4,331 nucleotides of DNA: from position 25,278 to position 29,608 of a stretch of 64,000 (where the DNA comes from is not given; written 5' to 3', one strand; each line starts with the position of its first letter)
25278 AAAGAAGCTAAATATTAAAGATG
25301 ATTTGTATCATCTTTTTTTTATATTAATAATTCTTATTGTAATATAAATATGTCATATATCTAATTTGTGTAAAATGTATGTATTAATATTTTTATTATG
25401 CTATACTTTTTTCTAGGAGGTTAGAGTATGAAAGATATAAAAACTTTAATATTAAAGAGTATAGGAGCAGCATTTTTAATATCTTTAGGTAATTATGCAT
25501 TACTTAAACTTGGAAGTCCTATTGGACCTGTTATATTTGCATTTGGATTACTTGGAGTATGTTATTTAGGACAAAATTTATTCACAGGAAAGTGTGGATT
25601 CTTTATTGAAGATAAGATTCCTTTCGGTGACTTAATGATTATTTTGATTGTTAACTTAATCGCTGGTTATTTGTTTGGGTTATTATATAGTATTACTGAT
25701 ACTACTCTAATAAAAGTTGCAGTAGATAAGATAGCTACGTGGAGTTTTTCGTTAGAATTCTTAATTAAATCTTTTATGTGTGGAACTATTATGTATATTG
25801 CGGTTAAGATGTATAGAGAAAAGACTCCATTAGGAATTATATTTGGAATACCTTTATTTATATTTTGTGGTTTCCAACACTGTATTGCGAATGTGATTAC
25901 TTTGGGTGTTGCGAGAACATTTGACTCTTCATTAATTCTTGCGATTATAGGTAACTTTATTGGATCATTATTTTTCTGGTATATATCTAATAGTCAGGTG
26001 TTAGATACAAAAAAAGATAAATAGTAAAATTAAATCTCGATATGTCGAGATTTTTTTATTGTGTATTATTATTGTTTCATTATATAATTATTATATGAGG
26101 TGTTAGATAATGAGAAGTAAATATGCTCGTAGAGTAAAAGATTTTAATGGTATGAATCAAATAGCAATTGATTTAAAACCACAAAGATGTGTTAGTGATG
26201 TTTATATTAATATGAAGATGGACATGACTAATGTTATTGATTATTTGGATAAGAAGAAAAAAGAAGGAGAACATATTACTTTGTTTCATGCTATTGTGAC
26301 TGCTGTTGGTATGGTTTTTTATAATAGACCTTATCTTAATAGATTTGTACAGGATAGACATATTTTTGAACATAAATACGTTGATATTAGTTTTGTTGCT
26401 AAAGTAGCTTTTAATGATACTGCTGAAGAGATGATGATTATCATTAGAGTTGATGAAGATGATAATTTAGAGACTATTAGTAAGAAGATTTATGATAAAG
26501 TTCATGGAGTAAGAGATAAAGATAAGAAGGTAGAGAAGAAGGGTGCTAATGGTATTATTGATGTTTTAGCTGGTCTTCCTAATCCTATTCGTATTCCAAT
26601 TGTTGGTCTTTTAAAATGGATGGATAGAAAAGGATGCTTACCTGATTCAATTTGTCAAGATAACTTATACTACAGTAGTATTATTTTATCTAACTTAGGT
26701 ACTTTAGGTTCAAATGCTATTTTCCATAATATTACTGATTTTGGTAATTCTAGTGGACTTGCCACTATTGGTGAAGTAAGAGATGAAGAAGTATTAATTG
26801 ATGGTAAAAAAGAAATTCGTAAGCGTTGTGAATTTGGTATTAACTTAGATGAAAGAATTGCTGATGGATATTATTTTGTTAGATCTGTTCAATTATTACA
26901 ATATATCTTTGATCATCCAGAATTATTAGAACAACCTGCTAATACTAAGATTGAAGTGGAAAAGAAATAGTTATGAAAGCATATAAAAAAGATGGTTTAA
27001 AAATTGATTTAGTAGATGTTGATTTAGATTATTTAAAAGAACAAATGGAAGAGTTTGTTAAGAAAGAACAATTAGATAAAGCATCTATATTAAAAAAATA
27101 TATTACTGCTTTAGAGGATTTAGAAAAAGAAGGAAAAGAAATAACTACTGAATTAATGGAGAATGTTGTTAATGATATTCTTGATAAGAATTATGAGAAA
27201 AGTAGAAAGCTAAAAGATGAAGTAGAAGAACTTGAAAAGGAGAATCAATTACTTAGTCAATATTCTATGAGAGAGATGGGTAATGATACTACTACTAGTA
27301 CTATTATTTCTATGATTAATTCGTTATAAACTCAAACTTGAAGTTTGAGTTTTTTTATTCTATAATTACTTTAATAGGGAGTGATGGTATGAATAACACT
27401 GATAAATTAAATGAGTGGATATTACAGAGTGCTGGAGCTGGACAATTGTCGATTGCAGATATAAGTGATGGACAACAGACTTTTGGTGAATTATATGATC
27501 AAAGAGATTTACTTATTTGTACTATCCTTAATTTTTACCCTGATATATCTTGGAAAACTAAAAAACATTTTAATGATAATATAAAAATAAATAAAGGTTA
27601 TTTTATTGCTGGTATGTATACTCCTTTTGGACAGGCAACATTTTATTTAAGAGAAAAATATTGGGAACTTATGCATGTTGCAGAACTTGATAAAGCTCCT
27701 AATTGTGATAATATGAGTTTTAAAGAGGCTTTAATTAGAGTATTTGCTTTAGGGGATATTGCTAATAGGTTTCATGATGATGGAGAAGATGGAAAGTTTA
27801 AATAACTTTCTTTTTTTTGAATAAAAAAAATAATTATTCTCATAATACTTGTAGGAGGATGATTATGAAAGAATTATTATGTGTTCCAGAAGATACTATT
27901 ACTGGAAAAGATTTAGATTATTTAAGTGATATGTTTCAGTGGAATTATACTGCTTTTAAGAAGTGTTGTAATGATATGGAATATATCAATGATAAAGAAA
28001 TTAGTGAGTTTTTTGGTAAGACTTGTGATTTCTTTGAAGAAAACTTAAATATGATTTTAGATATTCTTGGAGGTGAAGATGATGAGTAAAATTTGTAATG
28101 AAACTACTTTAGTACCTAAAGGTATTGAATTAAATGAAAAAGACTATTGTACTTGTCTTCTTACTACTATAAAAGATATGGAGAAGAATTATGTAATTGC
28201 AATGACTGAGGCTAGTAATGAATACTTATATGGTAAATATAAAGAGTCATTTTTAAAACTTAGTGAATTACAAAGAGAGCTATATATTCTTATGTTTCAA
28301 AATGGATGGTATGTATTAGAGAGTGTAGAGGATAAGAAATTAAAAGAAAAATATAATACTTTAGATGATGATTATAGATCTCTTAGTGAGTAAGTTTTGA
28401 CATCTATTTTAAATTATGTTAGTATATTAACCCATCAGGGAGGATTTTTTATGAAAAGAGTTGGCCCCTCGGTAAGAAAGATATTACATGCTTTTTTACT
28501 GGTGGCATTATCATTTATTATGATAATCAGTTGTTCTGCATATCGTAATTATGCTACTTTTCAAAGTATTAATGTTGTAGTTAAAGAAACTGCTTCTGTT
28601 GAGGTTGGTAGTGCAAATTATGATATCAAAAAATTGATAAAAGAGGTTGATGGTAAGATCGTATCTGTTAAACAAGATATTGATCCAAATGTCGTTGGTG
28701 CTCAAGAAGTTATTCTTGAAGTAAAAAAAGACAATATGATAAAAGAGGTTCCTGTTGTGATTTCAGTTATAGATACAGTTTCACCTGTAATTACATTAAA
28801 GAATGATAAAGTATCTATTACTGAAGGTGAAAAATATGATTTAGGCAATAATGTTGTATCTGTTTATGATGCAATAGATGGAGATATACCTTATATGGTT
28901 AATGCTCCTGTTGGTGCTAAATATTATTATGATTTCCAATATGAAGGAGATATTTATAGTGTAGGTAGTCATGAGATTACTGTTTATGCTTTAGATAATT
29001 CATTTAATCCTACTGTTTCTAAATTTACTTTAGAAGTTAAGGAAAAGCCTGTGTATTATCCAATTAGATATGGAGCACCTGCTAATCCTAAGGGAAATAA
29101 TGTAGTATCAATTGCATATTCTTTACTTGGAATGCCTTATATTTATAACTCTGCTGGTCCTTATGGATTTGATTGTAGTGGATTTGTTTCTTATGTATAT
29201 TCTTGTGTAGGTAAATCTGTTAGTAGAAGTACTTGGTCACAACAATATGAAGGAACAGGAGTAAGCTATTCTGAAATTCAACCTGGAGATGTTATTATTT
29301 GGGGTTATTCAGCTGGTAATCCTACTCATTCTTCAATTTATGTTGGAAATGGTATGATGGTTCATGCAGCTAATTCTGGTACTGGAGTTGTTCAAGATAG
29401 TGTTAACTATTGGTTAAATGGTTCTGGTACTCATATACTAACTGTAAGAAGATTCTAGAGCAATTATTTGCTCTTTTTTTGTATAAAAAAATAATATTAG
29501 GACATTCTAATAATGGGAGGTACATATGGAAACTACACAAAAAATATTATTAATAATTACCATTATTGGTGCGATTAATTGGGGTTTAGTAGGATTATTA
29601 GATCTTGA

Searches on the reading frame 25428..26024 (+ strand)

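Call 13: search_protein_families(library=pfam, proteins=[window:25428-26024:+], max_evalue=0.01)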
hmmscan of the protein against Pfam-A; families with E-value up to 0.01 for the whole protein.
window:25428-26024:+ (198 aa): 1 family
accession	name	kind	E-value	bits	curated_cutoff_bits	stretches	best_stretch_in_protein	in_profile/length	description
PF01226.23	Form_Nir_trans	-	3.5e-16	59.8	34.6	1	4-184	18-234/240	Formate/nitrite transporter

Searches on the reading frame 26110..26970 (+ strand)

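Call 13: search_protein_families(library=pfam, proteins=[window:26110-26970:+], max_evalue=0.01)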
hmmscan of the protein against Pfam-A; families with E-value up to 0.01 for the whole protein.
window:26110-26970:+ (286 aa): 1 family
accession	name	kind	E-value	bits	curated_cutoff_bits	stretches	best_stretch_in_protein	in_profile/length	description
PF00198.28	2-oxoacid_dh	-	2.3e-13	50.6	23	2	27-137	26-138/232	2-oxoacid dehydrogenases acyltransferase (catalytic domain)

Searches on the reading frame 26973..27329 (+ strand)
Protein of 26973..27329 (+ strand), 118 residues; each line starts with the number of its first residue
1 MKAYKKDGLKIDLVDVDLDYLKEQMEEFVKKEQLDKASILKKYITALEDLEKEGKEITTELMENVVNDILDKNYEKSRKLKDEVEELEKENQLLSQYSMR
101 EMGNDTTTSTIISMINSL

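Call 13: search_protein_families(library=pfam, proteins=[window:26973-27329:+], max_evalue=0.01)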
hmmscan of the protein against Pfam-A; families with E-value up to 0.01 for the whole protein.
window:26973-27329:+ (118 aa): 1 family
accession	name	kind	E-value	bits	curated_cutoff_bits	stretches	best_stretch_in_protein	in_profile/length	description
PF11490.13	DNA_pol3_a_NII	-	0.0078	16.5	26.3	1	2-56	56-113/117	DNA polymerase III polC-type N-terminus II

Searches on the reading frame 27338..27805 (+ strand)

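Call 13: search_protein_families(library=pfam, proteins=[window:27338-27805:+], max_evalue=0.01)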
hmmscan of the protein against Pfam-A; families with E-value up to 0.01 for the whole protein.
window:27338-27805:+ (155 aa): 1 family
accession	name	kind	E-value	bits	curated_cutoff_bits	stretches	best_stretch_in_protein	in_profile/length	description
PF25311.1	WDGH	-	3.6e-22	78.9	27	1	41-136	2-95/97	WDGH domain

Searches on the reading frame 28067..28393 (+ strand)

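Call 13: search_protein_families(library=pfam, proteins=[window:28067-28393:+], max_evalue=0.01)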
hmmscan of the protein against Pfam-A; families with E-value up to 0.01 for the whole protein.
window:28067-28393:+ (108 aa): 1 family
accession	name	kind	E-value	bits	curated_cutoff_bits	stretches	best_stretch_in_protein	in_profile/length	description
PF07875.18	Coat_F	-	1.7e-13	51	25.7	1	23-82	1-60/63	Coat F domain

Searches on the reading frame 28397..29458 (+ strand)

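Call 13: search_protein_families(library=pfam, proteins=[window:28397-29458:+], max_evalue=0.01)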
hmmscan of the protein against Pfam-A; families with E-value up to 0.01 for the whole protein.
window:28397-29458:+ (353 aa): 3 families
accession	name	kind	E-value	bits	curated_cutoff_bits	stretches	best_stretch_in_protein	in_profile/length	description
PF00877.26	NLPC_P60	-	2.9e-20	72.7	23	1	245-339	1-96/105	NlpC/P60 family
PF05257.22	CHAP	-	0.0036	18.2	26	1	250-307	2-59/81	CHAP domain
PF05382.19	Amidase_5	-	0.0048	17.3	21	0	253-344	24-126/142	Bacteriophage peptidoglycan hydrolase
